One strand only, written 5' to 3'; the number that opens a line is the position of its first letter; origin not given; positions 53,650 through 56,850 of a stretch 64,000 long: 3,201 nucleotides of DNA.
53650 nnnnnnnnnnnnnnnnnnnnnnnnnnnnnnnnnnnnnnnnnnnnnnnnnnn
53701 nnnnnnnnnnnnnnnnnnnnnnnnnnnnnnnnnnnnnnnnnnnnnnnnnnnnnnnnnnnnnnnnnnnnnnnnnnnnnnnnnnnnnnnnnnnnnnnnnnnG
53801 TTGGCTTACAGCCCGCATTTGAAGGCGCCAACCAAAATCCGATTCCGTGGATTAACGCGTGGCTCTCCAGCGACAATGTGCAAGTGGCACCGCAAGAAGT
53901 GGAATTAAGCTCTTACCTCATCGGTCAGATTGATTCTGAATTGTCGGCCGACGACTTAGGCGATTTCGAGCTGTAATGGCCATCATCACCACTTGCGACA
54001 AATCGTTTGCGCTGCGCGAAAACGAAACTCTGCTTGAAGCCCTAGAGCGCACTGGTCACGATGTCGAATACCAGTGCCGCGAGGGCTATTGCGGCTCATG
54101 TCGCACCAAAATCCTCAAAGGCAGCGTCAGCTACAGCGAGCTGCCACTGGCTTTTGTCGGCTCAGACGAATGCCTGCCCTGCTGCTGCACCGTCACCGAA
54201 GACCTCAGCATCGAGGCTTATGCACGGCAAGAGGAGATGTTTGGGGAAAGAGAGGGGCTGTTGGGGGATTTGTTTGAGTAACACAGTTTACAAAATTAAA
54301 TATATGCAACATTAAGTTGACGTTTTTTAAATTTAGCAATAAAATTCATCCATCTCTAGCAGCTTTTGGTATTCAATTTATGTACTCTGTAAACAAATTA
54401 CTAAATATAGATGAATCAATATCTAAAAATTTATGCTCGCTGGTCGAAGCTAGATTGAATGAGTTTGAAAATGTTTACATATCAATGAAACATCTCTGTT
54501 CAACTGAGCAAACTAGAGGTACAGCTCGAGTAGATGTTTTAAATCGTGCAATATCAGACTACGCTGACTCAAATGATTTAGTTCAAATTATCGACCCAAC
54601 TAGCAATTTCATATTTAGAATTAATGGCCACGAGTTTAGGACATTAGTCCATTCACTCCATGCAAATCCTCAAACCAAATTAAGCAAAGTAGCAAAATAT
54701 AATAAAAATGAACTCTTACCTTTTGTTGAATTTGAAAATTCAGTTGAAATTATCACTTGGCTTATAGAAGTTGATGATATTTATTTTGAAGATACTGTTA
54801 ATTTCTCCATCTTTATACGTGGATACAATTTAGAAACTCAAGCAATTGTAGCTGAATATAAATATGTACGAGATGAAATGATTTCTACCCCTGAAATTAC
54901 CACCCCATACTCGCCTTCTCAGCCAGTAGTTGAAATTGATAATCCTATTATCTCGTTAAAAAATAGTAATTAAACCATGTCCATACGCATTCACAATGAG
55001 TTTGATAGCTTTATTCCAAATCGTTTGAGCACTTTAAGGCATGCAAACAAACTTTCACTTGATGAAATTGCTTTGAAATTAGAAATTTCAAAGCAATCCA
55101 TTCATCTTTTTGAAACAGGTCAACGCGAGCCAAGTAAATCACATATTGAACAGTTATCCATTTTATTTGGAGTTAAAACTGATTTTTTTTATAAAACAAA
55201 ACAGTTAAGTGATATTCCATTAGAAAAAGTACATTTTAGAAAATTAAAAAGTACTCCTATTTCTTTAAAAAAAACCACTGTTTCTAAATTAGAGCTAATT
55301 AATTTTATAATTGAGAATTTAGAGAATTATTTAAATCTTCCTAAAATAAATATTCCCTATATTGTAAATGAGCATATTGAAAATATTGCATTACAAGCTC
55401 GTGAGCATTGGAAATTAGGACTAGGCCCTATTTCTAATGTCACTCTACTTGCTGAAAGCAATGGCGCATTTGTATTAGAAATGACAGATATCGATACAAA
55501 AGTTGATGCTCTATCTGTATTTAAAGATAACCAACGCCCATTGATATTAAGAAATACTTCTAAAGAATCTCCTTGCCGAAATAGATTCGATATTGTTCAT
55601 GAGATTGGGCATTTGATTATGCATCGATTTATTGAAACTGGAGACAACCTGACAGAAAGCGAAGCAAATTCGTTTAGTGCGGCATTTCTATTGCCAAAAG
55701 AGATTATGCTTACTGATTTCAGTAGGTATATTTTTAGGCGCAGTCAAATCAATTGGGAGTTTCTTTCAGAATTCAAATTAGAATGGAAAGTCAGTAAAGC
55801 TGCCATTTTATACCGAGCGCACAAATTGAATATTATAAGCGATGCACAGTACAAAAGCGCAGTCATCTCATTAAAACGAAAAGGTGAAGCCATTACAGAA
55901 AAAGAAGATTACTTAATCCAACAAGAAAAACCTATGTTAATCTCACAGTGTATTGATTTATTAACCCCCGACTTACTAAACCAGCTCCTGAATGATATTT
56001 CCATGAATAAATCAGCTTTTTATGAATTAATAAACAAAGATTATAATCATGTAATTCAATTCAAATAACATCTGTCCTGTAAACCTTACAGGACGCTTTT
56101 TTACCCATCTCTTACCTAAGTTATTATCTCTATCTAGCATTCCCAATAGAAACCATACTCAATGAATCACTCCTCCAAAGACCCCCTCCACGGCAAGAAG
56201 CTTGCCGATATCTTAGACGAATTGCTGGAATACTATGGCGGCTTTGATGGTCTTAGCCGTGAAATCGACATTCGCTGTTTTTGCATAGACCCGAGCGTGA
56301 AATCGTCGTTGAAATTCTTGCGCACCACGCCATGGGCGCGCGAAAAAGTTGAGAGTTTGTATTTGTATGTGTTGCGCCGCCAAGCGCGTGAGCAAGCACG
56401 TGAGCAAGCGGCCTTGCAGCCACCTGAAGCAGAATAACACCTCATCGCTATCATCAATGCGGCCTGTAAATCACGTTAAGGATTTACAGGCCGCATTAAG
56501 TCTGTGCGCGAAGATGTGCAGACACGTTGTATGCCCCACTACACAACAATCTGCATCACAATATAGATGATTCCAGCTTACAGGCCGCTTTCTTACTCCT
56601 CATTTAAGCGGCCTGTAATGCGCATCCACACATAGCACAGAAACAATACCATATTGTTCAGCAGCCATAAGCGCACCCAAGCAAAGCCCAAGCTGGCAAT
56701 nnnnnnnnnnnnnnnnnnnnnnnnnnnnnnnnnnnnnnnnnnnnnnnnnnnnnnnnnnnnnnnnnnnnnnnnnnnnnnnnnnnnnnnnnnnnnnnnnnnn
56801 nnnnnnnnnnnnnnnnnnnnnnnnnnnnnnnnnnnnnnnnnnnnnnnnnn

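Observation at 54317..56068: Very AT-rich two-gene insertion after nrdAB-yfaE encoding an unknown protein and an XRE-HTH/ImmA-IrrE metallopeptidase fusion: candidate defence or abortive-infection-type regulator-effector module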

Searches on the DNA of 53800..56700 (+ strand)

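Call 68: search_dna_similar(query=L020:2376-4101:+, collection=ecoli_genomes, mode=near, max_rows=8)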
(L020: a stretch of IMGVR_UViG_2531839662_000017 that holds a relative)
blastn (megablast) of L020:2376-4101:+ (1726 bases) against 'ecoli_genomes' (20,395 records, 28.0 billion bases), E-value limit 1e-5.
Records with a match: 23; places in all: 23; records where one place covers at least 80% of the query: 23.
Genomes with a match: 23 of 5426; with a place that covers at least 80% of the query: 23. Places per genome that has any: lowest 1, median 1, highest 1. On chromosomes: 23 places; on plasmids: 0.
Best place of each record, by identity: >=99% 23.
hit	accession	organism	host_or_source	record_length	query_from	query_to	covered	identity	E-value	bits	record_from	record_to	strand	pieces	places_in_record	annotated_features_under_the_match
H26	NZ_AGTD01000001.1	Escherichia coli UMNF18 strain UMNF18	porcine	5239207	1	1726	100%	100.0%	0e+0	3188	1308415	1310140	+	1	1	helix-turn-helix domain-containing protein | hypothetical protein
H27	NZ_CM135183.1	Escherichia coli strain Z1324SEC0014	Swine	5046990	1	1726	100%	100.0%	0e+0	3188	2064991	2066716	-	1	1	helix-turn-helix domain-containing protein | hypothetical protein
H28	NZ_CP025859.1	Escherichia coli strain 504239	Homo sapiens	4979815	1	1726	100%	99.9%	0e+0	3182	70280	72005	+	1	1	helix-turn-helix domain-containing protein | hypothetical protein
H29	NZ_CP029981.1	Escherichia coli strain 99-3165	missing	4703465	1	1726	100%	99.9%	0e+0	3182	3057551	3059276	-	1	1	helix-turn-helix domain-containing protein | hypothetical protein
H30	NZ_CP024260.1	Escherichia coli strain F5656C1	missing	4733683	1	1726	100%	99.9%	0e+0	3182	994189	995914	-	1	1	helix-turn-helix domain-containing protein | hypothetical protein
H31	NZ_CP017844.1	Escherichia coli strain FMU073332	Homo sapiens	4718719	1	1726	100%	99.9%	0e+0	3182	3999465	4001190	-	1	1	helix-turn-helix domain-containing protein | hypothetical protein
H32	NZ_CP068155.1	Escherichia coli strain FDAARGOS_1077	missing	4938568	1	1726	100%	99.9%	0e+0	3182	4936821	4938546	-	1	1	helix-turn-helix domain-containing protein | hypothetical protein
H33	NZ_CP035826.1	Escherichia coli strain 67-1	Homo sapiens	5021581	1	1726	100%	99.9%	0e+0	3182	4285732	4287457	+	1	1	helix-turn-helix domain-containing protein | hypothetical protein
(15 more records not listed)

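Call 69: get_annotated_region(hit=H26, flank=3000)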
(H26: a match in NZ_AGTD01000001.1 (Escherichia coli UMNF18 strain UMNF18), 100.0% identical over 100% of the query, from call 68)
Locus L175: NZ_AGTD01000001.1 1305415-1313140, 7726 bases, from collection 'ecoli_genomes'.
description: Escherichia coli UMNF18 chromosome, whole genome shotgun sequence
organism: Escherichia coli UMNF18 strain UMNF18 (NCBI taxid 1050617)
replicon: chromosome; assembly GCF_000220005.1
host: porcine; source: lesion swab of diarrheal isolate; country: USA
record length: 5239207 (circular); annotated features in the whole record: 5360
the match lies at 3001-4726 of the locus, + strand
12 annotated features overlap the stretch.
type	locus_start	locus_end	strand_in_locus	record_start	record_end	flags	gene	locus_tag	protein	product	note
CDS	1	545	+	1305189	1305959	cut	-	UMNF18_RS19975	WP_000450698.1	DUF1627 domain-containing protein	-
CDS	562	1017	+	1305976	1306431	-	-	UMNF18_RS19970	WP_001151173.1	DUF977 family protein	-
CDS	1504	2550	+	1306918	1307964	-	-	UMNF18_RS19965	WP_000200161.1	ParA family protein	-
CDS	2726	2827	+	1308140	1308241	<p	-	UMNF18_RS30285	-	Hok/Gef family protein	incomplete; partial in the middle of a contig; missing N-terminus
CDS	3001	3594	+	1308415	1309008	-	-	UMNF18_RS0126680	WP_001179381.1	hypothetical protein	-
CDS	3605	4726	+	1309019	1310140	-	-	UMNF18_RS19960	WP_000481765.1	helix-turn-helix domain-containing protein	-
CDS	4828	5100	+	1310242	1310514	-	-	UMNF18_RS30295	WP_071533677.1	hypothetical protein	-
CDS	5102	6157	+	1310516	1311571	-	-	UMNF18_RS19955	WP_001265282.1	DUF968 domain-containing protein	-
CDS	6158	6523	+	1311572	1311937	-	-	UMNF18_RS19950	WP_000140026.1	RusA family crossover junction endodeoxyribonuclease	-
CDS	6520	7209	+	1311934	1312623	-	-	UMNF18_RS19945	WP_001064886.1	bacteriophage antitermination protein Q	-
tRNA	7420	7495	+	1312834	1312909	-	-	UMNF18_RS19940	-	tRNA-Ile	-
CDS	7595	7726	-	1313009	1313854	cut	-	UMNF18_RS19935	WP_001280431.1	DUF4942 domain-containing protein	-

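Call 90: search_rna_families(source=window, start=53800, end=56700, threshold=evalue, max_evalue=1)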
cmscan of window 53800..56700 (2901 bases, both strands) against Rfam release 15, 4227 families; matches with E-value up to 1: 1.
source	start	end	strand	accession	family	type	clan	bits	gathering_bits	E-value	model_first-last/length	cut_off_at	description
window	56450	56507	+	RF03272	mir-2187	Gene; miRNA;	-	23.4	67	0.53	1-62/62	no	mir-2187 microRNA precursor family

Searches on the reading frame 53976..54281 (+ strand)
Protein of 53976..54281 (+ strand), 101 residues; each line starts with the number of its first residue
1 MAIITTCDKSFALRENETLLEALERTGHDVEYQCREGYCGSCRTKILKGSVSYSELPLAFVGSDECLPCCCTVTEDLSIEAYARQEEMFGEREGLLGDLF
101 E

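Call 4: search_protein_families(library=pfam, proteins=[window:53976-54281:+], max_evalue=1)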
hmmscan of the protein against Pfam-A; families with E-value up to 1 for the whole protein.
window:53976-54281:+ (101 aa): 2 families
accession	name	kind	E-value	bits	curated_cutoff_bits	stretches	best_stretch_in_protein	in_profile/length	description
PF00111.32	Fer2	-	2.6e-12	46.9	21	1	10-74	9-77/77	2Fe-2S iron-sulfur cluster binding domain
PF13085.11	Fer2_3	-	0.12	12.9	27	1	15-46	27-64/107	2Fe-2S iron-sulfur cluster binding domain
